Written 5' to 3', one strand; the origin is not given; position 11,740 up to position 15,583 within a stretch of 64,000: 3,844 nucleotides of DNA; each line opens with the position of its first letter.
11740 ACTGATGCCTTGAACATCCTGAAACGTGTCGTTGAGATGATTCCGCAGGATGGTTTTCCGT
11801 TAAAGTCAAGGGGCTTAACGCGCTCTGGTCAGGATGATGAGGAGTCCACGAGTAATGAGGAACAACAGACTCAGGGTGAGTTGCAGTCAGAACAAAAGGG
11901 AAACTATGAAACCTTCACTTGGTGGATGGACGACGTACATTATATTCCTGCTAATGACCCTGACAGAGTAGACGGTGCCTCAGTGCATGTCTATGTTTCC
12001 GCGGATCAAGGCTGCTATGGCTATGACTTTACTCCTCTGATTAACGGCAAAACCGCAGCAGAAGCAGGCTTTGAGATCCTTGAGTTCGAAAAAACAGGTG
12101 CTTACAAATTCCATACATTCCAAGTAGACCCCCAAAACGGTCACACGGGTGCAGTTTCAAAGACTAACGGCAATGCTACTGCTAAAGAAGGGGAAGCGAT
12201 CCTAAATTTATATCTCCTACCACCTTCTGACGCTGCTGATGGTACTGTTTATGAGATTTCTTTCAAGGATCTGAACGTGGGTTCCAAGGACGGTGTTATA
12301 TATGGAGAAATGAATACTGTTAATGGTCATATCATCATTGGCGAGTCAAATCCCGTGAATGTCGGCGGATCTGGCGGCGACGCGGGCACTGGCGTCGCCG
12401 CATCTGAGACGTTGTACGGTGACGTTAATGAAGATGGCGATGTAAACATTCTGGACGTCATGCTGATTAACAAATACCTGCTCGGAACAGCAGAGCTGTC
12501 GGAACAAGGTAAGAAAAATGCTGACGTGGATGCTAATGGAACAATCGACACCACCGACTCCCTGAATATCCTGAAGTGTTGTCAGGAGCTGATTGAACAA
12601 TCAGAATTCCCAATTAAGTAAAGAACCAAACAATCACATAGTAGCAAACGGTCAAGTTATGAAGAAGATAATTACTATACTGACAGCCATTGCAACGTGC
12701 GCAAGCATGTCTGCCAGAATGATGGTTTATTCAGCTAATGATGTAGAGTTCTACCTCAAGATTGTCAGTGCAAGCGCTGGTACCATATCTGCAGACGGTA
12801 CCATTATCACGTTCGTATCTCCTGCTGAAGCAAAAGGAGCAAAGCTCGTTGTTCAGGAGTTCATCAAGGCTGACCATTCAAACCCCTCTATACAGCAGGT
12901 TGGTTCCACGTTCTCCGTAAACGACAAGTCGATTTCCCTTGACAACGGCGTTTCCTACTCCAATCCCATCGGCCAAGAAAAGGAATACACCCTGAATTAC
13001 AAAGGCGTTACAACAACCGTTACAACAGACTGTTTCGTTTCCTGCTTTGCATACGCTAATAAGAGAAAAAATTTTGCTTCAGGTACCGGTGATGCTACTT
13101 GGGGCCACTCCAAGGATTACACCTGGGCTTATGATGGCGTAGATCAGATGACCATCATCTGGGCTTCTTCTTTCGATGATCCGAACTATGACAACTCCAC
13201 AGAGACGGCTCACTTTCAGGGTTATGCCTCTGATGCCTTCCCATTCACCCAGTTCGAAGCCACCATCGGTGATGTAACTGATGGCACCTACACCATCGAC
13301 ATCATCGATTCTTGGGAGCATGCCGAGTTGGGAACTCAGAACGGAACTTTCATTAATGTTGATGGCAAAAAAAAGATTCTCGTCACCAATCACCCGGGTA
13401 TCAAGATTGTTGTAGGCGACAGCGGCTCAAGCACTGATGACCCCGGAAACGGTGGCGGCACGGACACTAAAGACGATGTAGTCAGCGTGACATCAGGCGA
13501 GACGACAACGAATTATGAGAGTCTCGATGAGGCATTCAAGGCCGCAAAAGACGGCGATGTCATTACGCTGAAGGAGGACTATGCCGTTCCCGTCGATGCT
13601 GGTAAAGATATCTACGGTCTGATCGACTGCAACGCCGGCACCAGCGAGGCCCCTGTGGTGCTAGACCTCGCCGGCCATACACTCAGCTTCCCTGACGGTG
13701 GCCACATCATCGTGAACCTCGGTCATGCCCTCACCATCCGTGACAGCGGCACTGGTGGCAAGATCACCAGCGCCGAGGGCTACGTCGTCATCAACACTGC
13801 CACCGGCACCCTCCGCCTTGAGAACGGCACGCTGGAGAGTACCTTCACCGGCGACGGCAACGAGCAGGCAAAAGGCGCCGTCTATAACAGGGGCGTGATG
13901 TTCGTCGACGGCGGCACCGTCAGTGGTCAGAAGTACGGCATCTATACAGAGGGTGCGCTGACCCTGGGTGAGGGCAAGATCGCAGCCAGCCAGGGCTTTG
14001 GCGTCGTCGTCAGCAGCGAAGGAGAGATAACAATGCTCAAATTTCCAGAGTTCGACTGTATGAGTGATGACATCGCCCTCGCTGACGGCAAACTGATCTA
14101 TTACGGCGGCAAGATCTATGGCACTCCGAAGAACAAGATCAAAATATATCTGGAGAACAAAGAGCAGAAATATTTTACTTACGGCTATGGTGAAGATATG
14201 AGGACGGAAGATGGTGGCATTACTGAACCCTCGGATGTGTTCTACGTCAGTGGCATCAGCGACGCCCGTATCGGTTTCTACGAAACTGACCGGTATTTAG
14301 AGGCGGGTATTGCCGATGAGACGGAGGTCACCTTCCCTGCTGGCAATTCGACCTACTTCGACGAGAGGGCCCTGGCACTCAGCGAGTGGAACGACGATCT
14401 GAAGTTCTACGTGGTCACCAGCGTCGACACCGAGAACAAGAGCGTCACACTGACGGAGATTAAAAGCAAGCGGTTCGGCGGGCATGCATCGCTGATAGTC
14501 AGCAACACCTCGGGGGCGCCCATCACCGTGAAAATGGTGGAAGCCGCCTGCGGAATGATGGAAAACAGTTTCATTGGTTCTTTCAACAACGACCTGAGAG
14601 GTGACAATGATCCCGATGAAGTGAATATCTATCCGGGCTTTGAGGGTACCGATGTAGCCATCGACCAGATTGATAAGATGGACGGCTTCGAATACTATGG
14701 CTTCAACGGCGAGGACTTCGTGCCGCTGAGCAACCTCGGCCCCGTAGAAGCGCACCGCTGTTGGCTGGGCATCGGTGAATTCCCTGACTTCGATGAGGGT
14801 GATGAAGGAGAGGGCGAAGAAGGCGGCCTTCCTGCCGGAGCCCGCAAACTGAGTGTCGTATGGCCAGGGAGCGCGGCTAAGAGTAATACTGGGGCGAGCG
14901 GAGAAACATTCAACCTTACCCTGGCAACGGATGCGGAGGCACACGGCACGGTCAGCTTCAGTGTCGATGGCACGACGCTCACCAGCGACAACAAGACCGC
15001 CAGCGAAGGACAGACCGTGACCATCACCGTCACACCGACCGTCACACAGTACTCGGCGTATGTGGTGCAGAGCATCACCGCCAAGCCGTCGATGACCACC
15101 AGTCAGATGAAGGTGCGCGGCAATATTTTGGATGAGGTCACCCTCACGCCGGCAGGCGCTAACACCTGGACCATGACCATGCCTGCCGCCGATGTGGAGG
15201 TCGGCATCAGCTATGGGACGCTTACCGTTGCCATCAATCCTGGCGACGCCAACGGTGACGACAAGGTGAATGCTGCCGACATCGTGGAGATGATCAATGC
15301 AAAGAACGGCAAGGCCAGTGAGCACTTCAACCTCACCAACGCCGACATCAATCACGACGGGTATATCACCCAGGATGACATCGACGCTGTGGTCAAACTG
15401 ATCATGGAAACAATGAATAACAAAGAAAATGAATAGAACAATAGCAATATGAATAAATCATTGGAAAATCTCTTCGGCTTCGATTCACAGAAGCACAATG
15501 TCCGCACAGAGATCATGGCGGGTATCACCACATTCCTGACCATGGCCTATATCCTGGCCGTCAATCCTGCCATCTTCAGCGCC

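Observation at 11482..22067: Candidate cohesin-dockerin (scaffoldin-like) surface system in a Prevotella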

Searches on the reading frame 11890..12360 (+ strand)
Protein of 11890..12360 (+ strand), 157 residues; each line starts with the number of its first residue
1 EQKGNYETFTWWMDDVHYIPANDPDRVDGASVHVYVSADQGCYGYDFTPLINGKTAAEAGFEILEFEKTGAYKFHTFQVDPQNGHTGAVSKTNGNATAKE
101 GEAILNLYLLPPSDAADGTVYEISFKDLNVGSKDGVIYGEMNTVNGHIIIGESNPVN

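Call 12: search_solved_structures(query=A1, max_evalue=10, show_alignments=0)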
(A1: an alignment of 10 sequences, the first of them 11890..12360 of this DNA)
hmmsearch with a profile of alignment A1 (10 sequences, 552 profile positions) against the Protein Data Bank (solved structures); distinct sequences matched with E-value up to 10: 31.
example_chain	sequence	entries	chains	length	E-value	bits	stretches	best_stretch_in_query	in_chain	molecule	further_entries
5n5p_B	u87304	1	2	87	9.1e-12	47.5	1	484-546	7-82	Putative cellulosomal scaffoldin protein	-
9qf9_A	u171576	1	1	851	4.3e-11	45.2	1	416-546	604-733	Ruminococcus bromii Amy16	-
4cj0_A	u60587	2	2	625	5.7e-11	44.8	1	480-549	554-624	ENDOGLUCANASE D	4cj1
1clc_A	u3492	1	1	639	5.9e-11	44.8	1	480-549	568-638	ENDOGLUCANASE CELD; EC: 3.2.1.4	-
4fl4_A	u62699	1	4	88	1.6e-09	40.1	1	485-549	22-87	Glycoside hydrolase family 9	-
8x39_A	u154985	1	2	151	1.3e-08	37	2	482-550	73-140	Serine protease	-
8x3a_A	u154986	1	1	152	1.3e-08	37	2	482-550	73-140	Serine protease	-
5m2o_A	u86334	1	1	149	1.9e-08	36.5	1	345-446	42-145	Putative cellulosomal scaffoldin protein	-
5aoz_A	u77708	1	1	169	3.5e-08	35.6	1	345-446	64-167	PUTATIVE CELLULOSOMAL SCAFFOLDIN PROTEIN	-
1daq_A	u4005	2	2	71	6.9e-08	34.6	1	483-550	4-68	ENDOGLUCANASE SS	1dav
2mte_A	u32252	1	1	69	8e-08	34.4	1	483-550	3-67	Cellulose 1,4-beta-cellobiosidase (reducing end) CelS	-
5m2s_A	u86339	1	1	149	3.2e-07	32.4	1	349-450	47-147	Putative cellulosomal scaffoldin protein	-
2ccl_B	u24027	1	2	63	3.6e-07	32.3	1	484-544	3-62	ENDO-1,4-BETA-XYLANASE Y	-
1ohz_B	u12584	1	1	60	6.6e-07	31.4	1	486-544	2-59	ENDO-1,4-BETA-XYLANASE Y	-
4uyp_B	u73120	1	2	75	2e-06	29.8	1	483-547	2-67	Cellulosomal scaffoldin adaptor protein B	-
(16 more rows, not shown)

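Call 16: search_solved_structures(query=A2, max_evalue=10, show_alignments=3)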
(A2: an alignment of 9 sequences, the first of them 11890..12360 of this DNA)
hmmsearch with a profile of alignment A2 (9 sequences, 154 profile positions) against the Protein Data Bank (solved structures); distinct sequences matched with E-value up to 10: 6.
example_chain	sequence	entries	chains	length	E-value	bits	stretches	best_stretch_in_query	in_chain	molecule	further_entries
5m2o_A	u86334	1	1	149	1e-08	38.1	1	53-153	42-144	Putative cellulosomal scaffoldin protein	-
5aoz_A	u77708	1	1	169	1.4e-08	37.7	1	53-153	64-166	PUTATIVE CELLULOSOMAL SCAFFOLDIN PROTEIN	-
5m2s_A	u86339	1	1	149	1.1e-07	34.7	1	58-152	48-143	Putative cellulosomal scaffoldin protein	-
5n5p_A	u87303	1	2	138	1.2e-06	31.4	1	96-151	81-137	Putative cellulosomal scaffoldin protein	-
10ux_A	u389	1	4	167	0.091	15.5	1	100-150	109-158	Cohesin domain number 2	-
3i0u_A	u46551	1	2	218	2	11.2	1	10-49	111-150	Phosphothreonine lyase ospF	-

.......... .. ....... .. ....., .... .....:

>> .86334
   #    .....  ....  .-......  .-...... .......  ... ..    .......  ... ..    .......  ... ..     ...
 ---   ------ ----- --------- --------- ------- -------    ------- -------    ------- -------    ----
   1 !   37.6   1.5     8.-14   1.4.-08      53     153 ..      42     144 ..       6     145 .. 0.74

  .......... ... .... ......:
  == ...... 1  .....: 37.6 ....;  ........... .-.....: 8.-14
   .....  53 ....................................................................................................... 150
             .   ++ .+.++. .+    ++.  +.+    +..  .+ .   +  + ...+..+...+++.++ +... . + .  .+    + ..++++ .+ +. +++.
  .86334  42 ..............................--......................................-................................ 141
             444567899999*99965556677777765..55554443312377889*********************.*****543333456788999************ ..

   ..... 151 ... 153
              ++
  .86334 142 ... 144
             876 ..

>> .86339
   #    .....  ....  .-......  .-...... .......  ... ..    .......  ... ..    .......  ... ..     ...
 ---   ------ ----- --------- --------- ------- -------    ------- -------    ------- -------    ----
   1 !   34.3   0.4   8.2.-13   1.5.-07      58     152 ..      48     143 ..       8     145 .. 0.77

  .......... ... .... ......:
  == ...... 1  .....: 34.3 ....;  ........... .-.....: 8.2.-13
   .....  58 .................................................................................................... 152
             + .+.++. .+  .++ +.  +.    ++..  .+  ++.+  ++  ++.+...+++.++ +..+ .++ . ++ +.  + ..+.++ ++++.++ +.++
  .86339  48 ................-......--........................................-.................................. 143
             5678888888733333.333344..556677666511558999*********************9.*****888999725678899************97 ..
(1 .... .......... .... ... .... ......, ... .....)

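Call 45: predict_structure(alignment_id=A2)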
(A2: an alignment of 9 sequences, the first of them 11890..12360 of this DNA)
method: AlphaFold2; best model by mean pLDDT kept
length: 157 residues; sequences in the alignment: 9
mean_pLDDT: 90.4   pTM: 0.85
mean pLDDT of the five models: 90.4, 88.8, 88.7, 87.9, 87.0
residues with pLDDT >= 90: 116; 70-90: 36; 50-70: 3; < 50: 2
segments of 3 or more residues with pLDDT < 50: none
pLDDT, mean of each block of 10 residues (from residue 1): 84 95 93 95 94 95 90 84 85 90 93 96 95 88 95 67
secondary structure, 60 per line:
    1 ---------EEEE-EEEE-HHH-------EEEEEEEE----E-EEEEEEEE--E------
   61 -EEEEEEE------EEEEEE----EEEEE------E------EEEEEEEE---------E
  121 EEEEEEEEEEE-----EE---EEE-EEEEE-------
elements in order: E10-13 E15-18 E30-37 E44-51 E62-68 E75-80 E85-89 E103-110 E120-131 E142-144 E146-150

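Call 49: fold_search(model_id=the predicted structure, library=pdb)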
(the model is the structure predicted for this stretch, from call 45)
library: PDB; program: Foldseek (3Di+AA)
matches with E <= 10: 1522; with E <= 0.001: 52
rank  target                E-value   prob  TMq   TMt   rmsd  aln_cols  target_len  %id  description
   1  5n5p_A                2.3e-08  1.00  0.69  0.77   4.8       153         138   14  Crystal structure of Ruminococcus flavefaciens' type III complex containing the fifth cohesin from scaffoldin B and th (released 2018-02-28)
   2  5n5p_C                4.3e-08  1.00  0.70  0.79   4.6       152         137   15  Crystal structure of Ruminococcus flavefaciens' type III complex containing the fifth cohesin from scaffoldin B and th (released 2018-02-28)
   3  5nrm_A                4.9e-07  1.00  0.65  0.72   3.1       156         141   18  Crystal structure of the sixth cohesin from Acetivibrio cellulolyticus' scaffoldin B in complex with Cel5 dockerin S51 (released 2018-01-31)
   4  5m2s_A                5.8e-07  1.00  0.63  0.69   4.0       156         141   20  R. flavefaciens' third ScaB cohesin in complex with a group 1 dockerin (released 2017-07-05)
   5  4uyp_A                5.8e-07  1.00  0.62  0.66   4.3       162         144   12  High resolution structure of the third cohesin ScaC in complex with the ScaB dockerin with a mutation in the N-termina (released 2015-04-15)
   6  5aoz                  6.5e-07  1.00  0.65  0.71   3.7       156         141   19  High resolution SeMet structure of the third cohesin from Ruminococcus flavefaciens scaffoldin protein, ScaB (released 2016-09-28)
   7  2ccl_A                8.5e-07  1.00  0.61  0.63   4.9       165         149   14  THE S45A, T46A MUTANT OF THE TYPE I COHESIN-DOCKERIN COMPLEX FROM THE CELLULOSOME OF CLOSTRIDIUM THERMOCELLUM (released 2007-02-13)
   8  5nrk_A                9.5e-07  1.00  0.67  0.73   3.2       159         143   18  Crystal structure of the sixth cohesin from Acetivibrio cellulolyticus' scaffoldin B in complex with Cel5 dockerin S15 (released 2018-01-31)
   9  3ul4_A                9.5e-07  1.00  0.67  0.73   3.1       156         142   15  Crystal structure of Coh-OlpA(Cthe_3080)-Doc918(Cthe_0918) complex: A novel type I Cohesin-Dockerin complex from Clost (released 2012-11-28)
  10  5m2o_A                9.5e-07  1.00  0.64  0.71   3.6       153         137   20  R. flavefaciens' third ScaB cohesin in complex with a group 1 dockerin (released 2017-07-05)
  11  2jh2_A                1.0e-06  1.00  0.55  0.63   4.2       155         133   17  X-ray crystal structure of a cohesin-like module from Clostridium perfringens (released 2007-11-06)
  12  4dh2_C                1.2e-06  1.00  0.60  0.61   5.9       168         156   12  Crystal structure of Coh-OlpC(Cthe_0452)-Doc435(Cthe_0435) complex: A novel type I Cohesin-Dockerin complex from Clost (released 2012-11-28)
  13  1aoh_A                1.2e-06  1.00  0.64  0.69   3.6       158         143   17  SINGLE COHESIN DOMAIN FROM THE SCAFFOLDING PROTEIN CIPA OF THE CLOSTRIDIUM THERMOCELLUM CELLULOSOME (released 1998-07-08)
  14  3kcp_A                1.3e-06  1.00  0.67  0.37   3.2       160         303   16  Crystal structure of interacting Clostridium thermocellum multimodular components (released 2010-02-09)
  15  5lxv_A                1.9e-06  1.00  0.64  0.59   4.0       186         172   14  Crystal structure of Ruminococcus flavefaciens scaffoldin C cohesin in complex with a dockerin from an uncharacterized (released 2016-10-19)
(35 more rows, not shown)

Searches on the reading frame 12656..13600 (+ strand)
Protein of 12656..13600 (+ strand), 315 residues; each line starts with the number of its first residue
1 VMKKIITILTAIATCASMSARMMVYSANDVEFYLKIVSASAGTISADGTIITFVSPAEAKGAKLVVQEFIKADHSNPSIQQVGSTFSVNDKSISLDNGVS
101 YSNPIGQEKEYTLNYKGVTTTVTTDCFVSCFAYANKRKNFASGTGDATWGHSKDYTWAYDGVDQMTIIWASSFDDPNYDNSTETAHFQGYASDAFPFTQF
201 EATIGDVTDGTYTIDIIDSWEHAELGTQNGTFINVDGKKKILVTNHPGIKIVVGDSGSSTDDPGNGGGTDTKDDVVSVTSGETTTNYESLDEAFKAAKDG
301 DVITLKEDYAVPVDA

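Call 5: search_solved_structures(query=window:12656-13600:+, max_evalue=10, show_alignments=3)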
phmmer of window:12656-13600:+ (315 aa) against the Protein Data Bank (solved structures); distinct sequences matched with E-value up to 10: 0.

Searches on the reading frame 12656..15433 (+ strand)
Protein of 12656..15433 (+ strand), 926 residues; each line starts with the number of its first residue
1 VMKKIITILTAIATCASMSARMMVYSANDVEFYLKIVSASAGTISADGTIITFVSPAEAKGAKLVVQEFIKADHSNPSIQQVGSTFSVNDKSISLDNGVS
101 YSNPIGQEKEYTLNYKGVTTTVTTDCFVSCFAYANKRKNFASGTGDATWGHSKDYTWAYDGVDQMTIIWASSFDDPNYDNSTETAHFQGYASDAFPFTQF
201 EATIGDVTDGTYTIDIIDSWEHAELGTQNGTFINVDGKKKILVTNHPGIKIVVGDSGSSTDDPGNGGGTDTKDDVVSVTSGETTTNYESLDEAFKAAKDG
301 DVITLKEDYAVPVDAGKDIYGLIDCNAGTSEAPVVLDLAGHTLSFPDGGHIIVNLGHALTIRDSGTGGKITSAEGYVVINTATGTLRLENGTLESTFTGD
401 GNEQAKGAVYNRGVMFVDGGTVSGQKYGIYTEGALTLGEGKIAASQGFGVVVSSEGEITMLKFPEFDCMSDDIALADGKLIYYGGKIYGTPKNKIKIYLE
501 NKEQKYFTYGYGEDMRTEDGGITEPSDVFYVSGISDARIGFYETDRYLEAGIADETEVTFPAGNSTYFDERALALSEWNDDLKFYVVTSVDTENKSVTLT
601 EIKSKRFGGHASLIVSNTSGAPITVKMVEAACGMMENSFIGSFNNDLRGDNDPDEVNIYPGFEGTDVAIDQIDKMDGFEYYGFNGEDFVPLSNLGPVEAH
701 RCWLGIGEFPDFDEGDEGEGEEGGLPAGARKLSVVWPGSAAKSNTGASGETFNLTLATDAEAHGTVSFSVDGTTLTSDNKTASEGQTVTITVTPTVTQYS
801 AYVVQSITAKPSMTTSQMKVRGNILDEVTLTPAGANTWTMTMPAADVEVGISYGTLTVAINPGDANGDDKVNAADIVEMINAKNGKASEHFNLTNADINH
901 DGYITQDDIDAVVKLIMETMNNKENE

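Call 3: search_protein_families(library=pfam, proteins=[window:12656-15433:+], max_evalue=0.1)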
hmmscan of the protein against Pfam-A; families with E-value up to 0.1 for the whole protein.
window:12656-15433:+ (926 aa): 3 families
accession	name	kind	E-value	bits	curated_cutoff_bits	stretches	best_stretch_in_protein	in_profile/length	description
PF00404.24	Dockerin_1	-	3.5e-08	33.9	22.9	1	862-915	1-55/57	Dockerin type I domain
PF00036.39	EF-hand_1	-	0.082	12.9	25.4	0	896-914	9-27/29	EF hand domain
PF13499.12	EF-hand_7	-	0.094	13.5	30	0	864-908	12-61/67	EF-hand domain pair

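Call 62: search_protein_families(library=ncbifam, proteins=[window:12656-15433:+], max_evalue=0.01)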
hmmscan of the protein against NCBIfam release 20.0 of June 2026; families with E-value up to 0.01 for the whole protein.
window:12656-15433:+ (926 aa): 0 families

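Call 83: find_homologous_proteins(query=window:12656-15433:+, region=1-262, max_evalue=1e-10)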
Query window:12656-15433:+, residues 1-262 (262 aa): 29 proteins with E <= 1e-10 among 2317 candidates.
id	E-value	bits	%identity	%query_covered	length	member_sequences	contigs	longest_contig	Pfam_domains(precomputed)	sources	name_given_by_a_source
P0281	2.4e-162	556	98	100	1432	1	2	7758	-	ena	-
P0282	1.6e-157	541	96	100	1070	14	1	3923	-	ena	-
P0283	5.7e-156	535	95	100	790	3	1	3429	-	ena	-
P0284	3.4e-155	533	95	100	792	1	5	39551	-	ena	-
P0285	3.6e-155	533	95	100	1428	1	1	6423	-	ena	-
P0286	8.2e-155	532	95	100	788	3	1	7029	-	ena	-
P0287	1.6e-154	531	95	100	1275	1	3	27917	PF13306.13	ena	-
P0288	1.9e-154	530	95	100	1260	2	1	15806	PF13306.13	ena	-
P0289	2.9e-154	530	94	100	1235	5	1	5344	PF00404.25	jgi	-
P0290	2.2e-153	527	95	100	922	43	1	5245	PF00404.25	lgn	-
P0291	4.2e-153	526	95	100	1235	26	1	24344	PF00404.25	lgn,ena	-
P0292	3.2e-150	517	93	99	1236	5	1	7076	PF09479.17,PF05342.20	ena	-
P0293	5.8e-149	512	93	100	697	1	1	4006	PF09479.17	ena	-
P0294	6.8e-146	502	91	100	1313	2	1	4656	PF09479.17,PF07581.18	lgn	-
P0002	8.4e-129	446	79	99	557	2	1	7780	-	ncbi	-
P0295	7.5e-128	443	81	97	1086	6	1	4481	PF13306.13,PF18998.7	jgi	-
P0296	3.1e-127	441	80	97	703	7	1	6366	-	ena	-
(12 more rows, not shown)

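Call 85: search_protein_families(library=pfam, proteins=[P0281, P0282, P0284, P0287, P0292, P0293, P0294, P0295, P0296], max_evalue=0.001)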
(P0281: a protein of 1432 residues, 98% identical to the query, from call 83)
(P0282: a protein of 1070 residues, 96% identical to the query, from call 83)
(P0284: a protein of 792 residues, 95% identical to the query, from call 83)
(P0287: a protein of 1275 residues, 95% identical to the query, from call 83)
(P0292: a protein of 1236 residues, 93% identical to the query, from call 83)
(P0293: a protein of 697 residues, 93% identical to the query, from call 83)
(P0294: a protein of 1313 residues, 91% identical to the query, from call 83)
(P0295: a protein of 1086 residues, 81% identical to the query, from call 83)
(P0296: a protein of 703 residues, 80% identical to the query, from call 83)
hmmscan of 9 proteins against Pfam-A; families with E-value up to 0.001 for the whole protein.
P0281 (1432 aa): 0 families

P0282 (1070 aa): 0 families

P0284 (792 aa): 0 families

P0287 (1275 aa): 1 family
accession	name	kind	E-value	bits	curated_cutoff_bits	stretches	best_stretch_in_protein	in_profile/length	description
PF13306.12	LRR_5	-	2.9e-15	56.7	27.7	1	654-747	2-86/127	BspA type Leucine rich repeat region (6 copies)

P0292 (1236 aa): 3 families
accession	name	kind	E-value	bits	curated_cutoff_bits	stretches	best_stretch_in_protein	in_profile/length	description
PF09479.16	Flg_new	-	2.2e-07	31.3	27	1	645-687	1-39/65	Listeria-Bacteroides repeat domain (List_Bact_rpt)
PF05342.19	Peptidase_M26_N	-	2.1e-05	24.3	27.7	0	803-852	202-250/250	M26 IgA1-specific Metallo-endopeptidase N-terminal region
PF07581.17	Glug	-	8.8e-05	23.1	20.5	1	400-424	3-28/28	The GLUG motif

P0293 (697 aa): 1 family
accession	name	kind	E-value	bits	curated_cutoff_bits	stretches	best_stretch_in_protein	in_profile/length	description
PF09479.16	Flg_new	-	2e-08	34.7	27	1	640-687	1-44/65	Listeria-Bacteroides repeat domain (List_Bact_rpt)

P0294 (1313 aa): 2 families
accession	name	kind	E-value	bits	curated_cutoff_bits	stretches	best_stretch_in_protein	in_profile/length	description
PF09479.16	Flg_new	-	1.9e-11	44.3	27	2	719-786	1-64/65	Listeria-Bacteroides repeat domain (List_Bact_rpt)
PF07581.17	Glug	-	1.5e-05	25.5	20.5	1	401-424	4-28/28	The GLUG motif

P0295 (1086 aa): 2 families
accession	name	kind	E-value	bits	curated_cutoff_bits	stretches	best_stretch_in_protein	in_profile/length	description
PF18998.6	Flg_new_2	-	4.1e-23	81.6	23.6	2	351-425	3-71/73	Divergent InlB B-repeat domain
PF13306.12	LRR_5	-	4.2e-18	65.9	27.7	1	474-582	12-112/127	BspA type Leucine rich repeat region (6 copies)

P0296 (703 aa): 0 families

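Call 87: find_encoding_contigs(protein=P0284, flank=6000, max_places=3)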
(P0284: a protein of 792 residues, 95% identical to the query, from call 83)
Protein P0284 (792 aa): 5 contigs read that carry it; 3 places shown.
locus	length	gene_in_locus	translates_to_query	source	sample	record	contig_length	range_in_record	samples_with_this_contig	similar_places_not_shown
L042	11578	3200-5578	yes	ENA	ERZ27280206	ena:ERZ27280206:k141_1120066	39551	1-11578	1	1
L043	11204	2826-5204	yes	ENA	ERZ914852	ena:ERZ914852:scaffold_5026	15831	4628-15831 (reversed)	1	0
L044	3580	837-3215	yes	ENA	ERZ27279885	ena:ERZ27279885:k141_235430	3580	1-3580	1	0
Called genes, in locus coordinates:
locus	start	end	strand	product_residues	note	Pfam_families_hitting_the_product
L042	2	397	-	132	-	?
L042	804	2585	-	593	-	PF03600:CitMHS, PF02080:TrkA_C (weak), PF03600:CitMHS, PF00939:Na_sulph_symp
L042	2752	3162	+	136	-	PF00404:Dockerin_1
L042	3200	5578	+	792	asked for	-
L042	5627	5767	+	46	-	-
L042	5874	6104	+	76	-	-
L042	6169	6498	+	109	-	PF13470:PIN_3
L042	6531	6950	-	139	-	PF16476:DUF5053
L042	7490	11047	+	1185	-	PF00041:fn3 (faint), PF16656:Pur_ac_phosph_N (faint), PF00629:MAM, PF13306:LRR_5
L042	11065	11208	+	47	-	-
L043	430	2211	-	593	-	PF03600:CitMHS, PF02080:TrkA_C (weak), PF03600:CitMHS, PF00939:Na_sulph_symp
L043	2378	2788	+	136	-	PF00404:Dockerin_1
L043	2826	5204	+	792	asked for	-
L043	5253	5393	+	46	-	-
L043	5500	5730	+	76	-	-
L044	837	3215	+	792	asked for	-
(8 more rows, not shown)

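Call 88: find_encoding_contigs(protein=P0287, flank=6000, max_places=3)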
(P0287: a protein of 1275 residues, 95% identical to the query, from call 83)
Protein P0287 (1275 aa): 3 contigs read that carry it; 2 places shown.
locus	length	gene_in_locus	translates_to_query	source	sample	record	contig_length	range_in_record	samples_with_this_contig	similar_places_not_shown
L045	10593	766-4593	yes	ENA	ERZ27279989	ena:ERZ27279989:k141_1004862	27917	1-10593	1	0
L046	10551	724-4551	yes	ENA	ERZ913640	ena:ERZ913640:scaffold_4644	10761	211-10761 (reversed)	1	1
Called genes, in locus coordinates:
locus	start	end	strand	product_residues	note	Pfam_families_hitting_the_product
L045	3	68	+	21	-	?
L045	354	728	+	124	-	PF00404:Dockerin_1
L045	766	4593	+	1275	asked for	PF13306:LRR_5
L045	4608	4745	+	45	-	-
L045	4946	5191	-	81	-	-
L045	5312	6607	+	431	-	-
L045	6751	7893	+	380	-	PF13481:AAA_25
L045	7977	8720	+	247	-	PF19898:DUF6371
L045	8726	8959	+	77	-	PF14053:DUF4248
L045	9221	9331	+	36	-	-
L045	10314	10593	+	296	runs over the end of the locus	PF19775:DUF6261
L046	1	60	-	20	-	?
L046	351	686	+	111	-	PF00404:Dockerin_1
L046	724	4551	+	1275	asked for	PF13306:LRR_5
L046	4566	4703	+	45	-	-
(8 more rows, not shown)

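Call 91: find_encoding_contigs(protein=P0296, flank=5000, max_places=3)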
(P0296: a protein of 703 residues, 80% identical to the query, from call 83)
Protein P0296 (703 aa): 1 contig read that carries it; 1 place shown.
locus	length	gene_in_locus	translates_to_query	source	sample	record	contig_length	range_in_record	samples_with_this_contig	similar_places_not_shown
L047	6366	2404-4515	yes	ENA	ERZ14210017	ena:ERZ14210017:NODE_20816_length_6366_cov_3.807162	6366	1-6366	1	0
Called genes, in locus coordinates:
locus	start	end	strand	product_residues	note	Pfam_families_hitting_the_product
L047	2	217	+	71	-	?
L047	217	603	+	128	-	PF13185:GAF_2 (weak)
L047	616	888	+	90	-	PF12637:TSCPD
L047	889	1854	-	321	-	PF01734:Patatin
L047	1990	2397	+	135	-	PF00404:Dockerin_1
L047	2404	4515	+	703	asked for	-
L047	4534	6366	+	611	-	?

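Call 92: find_encoding_contigs(protein=P0282, flank=5000, max_places=3)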
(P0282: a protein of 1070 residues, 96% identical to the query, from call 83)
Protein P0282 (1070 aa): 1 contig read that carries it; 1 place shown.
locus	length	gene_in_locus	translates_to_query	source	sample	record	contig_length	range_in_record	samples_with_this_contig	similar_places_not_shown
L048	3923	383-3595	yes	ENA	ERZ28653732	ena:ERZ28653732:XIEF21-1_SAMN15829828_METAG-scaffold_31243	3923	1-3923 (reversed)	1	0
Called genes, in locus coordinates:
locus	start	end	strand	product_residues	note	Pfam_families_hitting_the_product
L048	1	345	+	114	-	?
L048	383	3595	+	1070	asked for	-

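Call 95: search_protein_families(library=pfam, proteins=[P0284, P0282, P0296], max_evalue=0.05)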
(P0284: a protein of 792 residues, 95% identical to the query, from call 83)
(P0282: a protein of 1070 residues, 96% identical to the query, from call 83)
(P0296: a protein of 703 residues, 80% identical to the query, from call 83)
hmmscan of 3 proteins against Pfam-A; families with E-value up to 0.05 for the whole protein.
P0284 (792 aa): 0 families

P0282 (1070 aa): 0 families

P0296 (703 aa): 0 families
